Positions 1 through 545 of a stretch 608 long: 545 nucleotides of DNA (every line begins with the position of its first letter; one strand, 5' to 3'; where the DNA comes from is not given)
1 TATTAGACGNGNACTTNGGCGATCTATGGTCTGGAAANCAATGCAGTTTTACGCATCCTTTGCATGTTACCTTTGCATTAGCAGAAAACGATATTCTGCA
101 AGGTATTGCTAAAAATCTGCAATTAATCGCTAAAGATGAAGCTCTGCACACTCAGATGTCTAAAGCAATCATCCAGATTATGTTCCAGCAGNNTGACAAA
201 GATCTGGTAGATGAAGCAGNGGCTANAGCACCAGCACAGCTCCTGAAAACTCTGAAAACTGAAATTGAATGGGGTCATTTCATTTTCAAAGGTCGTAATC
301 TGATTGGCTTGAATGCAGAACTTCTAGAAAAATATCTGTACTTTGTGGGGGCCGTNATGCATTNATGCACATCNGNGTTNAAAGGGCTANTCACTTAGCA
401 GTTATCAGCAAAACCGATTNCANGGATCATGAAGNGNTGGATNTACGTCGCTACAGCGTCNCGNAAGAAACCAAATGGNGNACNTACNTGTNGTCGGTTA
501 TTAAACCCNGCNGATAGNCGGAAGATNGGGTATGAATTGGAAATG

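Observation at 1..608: ORF-track boundaries (60..398) are read artefacts; one nrdB-like gene spans almost the whole window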

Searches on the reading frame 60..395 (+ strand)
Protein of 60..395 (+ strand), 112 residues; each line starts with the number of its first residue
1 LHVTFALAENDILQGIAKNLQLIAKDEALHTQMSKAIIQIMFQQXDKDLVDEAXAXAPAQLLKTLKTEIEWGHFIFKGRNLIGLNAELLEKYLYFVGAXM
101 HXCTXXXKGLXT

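Call 17: search_protein_families(library=pfam, proteins=[window:60-395:+], max_evalue=1)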
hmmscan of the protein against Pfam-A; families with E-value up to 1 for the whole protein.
window:60-395:+ (112 aa): 1 family
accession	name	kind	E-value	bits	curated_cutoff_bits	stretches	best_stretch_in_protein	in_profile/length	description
PF00268.27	Ribonuc_red_sm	-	5.4e-11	42.8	33.6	1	5-97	170-261/281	Ribonucleotide reductase, small chain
